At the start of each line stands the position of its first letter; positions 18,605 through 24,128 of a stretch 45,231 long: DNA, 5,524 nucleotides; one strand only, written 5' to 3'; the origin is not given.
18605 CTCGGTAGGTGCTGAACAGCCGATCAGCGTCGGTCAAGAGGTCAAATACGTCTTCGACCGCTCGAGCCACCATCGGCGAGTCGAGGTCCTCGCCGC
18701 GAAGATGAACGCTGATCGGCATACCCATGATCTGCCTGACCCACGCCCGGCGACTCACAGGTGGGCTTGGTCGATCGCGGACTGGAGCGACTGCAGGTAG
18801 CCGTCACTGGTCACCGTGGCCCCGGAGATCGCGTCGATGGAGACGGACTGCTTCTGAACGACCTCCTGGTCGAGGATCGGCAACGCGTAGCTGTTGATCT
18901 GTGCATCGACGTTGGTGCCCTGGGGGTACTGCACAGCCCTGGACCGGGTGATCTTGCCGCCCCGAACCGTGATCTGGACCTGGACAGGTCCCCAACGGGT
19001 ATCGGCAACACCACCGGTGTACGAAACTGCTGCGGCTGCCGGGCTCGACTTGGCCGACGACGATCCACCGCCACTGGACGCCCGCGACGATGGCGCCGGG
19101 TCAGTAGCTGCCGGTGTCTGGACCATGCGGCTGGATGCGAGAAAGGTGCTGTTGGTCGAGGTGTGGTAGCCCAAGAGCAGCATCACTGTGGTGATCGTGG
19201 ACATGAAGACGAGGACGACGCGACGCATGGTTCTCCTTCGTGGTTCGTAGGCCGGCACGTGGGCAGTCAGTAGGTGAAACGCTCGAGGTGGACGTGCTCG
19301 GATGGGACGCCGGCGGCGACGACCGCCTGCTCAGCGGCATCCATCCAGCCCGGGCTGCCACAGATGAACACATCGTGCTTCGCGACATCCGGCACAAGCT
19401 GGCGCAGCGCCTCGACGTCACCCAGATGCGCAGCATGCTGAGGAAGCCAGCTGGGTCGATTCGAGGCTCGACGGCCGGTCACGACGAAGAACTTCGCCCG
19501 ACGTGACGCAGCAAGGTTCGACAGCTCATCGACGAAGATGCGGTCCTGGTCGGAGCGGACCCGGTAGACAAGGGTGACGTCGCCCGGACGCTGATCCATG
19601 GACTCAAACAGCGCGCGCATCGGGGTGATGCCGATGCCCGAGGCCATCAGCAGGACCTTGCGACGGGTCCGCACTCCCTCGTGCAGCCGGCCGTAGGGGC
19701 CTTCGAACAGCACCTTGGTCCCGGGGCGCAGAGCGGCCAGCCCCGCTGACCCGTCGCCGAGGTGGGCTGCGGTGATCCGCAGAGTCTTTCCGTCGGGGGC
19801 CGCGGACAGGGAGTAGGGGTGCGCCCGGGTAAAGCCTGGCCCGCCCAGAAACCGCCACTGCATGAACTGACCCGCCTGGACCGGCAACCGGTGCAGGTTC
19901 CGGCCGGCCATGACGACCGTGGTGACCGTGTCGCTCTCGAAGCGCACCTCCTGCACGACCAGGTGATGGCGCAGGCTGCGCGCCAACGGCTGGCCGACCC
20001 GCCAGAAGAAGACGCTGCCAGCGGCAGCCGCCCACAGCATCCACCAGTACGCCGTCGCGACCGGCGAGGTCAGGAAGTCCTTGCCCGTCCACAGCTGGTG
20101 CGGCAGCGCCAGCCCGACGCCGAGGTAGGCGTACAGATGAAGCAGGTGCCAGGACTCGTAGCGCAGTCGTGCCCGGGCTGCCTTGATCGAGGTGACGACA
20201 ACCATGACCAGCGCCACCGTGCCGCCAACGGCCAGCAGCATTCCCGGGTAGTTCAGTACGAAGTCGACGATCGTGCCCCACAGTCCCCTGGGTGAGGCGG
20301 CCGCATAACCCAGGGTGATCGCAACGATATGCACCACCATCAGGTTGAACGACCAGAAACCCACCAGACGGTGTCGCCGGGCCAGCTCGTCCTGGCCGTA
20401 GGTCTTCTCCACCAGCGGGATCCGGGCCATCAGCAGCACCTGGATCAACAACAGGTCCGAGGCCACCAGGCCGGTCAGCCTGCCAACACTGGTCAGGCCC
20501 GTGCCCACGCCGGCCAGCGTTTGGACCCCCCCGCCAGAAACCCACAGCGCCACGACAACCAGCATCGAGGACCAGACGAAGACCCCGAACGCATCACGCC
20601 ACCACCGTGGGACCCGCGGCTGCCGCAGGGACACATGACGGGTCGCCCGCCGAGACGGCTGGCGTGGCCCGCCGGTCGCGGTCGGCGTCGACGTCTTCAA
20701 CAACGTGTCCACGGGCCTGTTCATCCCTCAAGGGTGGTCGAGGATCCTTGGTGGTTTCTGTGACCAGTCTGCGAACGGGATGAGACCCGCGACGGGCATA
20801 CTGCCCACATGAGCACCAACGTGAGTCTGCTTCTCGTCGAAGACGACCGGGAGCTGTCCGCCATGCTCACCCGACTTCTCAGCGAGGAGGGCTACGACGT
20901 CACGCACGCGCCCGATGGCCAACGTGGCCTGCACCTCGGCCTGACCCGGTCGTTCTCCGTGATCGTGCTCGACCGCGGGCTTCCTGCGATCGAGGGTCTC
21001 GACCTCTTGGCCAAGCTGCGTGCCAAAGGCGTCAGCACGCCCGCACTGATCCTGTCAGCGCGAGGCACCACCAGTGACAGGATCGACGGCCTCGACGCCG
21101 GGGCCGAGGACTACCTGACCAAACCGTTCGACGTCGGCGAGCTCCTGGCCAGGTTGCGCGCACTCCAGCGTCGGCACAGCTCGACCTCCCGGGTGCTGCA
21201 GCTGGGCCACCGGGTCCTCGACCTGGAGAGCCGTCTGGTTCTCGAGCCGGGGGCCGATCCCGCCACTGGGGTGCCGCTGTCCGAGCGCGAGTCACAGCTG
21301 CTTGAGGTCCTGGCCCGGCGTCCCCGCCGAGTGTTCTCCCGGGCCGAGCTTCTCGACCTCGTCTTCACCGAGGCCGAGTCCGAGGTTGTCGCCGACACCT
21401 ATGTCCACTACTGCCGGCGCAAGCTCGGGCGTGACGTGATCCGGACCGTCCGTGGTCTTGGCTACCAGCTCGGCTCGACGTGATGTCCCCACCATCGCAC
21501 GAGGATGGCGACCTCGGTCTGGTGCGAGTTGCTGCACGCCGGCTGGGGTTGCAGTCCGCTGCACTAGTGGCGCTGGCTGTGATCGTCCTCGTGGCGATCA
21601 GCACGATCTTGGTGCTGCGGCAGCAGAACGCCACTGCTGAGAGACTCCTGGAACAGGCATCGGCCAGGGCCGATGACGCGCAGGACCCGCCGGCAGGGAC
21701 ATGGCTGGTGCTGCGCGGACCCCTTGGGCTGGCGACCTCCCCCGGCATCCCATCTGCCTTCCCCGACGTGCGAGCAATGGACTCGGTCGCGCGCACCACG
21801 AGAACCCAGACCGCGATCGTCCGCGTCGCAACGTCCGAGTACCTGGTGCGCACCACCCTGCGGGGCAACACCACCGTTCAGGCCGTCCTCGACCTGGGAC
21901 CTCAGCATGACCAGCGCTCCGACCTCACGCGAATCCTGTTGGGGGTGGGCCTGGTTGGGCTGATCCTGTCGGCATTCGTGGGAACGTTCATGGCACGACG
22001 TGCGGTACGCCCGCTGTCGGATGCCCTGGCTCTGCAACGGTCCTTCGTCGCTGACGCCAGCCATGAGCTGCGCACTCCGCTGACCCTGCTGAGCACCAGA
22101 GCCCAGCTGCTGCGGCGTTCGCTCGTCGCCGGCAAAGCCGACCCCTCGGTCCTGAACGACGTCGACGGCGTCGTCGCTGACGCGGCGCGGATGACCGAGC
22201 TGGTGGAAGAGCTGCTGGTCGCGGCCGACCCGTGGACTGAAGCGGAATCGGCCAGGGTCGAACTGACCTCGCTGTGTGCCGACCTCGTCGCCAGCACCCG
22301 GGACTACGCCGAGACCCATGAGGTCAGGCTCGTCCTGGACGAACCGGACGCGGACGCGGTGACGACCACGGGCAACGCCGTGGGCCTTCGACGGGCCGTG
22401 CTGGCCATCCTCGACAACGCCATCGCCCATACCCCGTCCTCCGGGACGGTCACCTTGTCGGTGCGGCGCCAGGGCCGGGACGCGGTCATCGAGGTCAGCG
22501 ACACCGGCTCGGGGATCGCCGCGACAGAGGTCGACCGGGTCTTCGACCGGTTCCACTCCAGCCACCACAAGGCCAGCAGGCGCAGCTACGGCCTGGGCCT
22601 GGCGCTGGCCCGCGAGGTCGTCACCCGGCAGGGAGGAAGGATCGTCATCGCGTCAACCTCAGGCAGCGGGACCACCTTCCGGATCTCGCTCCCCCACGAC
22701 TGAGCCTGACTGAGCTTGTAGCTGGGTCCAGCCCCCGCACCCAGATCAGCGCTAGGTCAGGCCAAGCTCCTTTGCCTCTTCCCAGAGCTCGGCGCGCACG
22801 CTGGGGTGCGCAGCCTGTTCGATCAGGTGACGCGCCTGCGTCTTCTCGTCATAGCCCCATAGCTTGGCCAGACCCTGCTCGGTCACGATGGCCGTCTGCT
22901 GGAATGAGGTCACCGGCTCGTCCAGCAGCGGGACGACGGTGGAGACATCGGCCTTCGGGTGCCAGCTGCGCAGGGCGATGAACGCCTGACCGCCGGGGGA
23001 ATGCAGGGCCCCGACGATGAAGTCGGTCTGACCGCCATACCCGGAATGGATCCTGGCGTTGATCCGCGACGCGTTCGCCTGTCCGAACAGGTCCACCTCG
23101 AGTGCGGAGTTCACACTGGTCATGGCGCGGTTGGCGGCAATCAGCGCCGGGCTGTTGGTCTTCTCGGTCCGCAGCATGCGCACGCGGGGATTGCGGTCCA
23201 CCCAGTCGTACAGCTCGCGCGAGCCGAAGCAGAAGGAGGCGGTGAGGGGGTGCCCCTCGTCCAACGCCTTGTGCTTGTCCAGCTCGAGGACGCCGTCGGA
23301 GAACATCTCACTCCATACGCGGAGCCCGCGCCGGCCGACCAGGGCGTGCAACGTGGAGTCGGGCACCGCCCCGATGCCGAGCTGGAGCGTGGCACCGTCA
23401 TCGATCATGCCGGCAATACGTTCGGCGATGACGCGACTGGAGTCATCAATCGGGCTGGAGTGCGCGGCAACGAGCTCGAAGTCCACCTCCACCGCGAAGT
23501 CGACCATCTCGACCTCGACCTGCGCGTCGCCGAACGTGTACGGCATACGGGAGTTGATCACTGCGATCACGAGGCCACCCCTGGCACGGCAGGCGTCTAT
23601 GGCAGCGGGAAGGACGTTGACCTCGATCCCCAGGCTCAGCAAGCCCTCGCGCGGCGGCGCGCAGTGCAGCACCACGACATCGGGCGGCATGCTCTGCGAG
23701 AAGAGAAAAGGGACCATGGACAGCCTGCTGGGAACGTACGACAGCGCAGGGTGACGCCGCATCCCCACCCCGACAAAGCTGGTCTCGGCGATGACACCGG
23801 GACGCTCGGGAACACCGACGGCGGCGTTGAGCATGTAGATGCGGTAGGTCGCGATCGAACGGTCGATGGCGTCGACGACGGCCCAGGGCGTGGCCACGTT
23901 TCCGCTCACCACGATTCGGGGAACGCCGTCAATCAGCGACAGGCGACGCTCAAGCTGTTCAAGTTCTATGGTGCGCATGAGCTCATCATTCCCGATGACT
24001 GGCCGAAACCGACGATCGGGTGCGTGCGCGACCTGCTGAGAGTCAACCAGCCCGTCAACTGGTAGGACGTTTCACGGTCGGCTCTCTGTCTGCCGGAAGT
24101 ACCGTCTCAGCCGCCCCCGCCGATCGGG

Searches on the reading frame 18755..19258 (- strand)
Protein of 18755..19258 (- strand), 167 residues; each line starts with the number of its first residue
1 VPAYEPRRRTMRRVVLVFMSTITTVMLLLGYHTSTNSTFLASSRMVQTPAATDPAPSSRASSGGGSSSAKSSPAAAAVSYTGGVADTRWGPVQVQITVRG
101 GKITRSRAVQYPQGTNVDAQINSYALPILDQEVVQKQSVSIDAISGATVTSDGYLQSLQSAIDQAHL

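Call 9: search_protein_families(library=pfam, proteins=[window:18755-19258:-], max_evalue=0.01)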
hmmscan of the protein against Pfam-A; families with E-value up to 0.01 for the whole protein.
window:18755-19258:- (167 aa): 1 family
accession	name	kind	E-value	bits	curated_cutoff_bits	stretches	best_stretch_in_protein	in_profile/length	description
PF04205.19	FMN_bind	-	6.5e-10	40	22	1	89-162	3-76/77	FMN-binding domain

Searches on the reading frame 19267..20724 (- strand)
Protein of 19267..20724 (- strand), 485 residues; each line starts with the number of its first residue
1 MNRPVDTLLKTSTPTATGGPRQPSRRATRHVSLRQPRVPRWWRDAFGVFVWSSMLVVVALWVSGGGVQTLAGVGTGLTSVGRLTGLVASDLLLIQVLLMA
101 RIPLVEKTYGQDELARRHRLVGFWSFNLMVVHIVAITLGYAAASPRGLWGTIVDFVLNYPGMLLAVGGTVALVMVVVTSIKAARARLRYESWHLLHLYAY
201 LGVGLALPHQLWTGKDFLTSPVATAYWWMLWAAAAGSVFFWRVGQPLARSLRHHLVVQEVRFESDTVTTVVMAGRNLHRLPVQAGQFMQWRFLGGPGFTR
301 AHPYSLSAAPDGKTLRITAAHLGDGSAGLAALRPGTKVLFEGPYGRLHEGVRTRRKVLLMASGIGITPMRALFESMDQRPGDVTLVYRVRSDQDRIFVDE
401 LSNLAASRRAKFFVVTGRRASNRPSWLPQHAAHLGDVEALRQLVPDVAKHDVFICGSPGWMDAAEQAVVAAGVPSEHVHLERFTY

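Call 56: search_protein_families(library=pfam, proteins=[window:19267-20724:-], max_evalue=0.001)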
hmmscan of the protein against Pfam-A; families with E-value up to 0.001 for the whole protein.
window:19267-20724:- (485 aa): 2 families
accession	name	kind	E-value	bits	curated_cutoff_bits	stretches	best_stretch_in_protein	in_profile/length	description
PF01794.25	Ferric_reduct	-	3.1e-17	63.2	28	1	84-205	1-119/121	Ferric reductase like transmembrane component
PF00175.26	NAD_binding_1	-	4.9e-08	34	22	1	359-465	1-108/109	Oxidoreductase NAD-binding domain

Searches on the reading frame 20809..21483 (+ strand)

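Call 56: search_protein_families(library=pfam, proteins=[window:20809-21483:+], max_evalue=0.001)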
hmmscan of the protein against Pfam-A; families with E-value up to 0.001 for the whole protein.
window:20809-21483:+ (224 aa): 2 families
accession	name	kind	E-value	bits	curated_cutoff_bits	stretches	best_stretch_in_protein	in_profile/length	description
PF00072.30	Response_reg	-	1.3e-24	87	30.2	1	8-116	2-110/111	Response regulator receiver domain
PF00486.34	Trans_reg_C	-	1.3e-15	57.6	26.2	1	155-221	4-77/77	Transcriptional regulatory protein, C terminal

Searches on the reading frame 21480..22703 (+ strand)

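Call 56: search_protein_families(library=pfam, proteins=[window:21480-22703:+], max_evalue=0.001)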
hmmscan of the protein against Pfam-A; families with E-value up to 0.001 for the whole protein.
window:21480-22703:+ (407 aa): 4 families
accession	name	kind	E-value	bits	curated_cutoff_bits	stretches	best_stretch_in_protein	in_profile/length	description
PF02518.31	HATPase_c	-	2.8e-25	89.4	26.4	1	299-406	2-109/111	Histidine kinase-, DNA gyrase B-, and HSP90-like ATPase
PF00512.31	HisKA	-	1.2e-11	44.9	26.9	1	186-246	2-58/66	His Kinase A (phospho-acceptor) domain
PF13589.12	HATPase_c_3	-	1.8e-06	28.5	25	1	304-379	4-82/137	Histidine kinase-, DNA gyrase B-, and HSP90-like ATPase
PF13581.12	HATPase_c_2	-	0.00022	21.6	27.4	1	303-383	32-111/127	Histidine kinase-like ATPase domain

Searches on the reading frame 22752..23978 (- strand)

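Call 56: search_protein_families(library=pfam, proteins=[window:22752-23978:-], max_evalue=0.001)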
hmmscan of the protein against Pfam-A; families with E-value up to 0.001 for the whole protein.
window:22752-23978:- (408 aa): 1 family
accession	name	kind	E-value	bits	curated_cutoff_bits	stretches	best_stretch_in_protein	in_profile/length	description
PF13336.12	AcetylCoA_hyd_C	-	4.2e-47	160.3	23.7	1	252-402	1-154/154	Acetyl-CoA hydrolase/transferase C-terminal domain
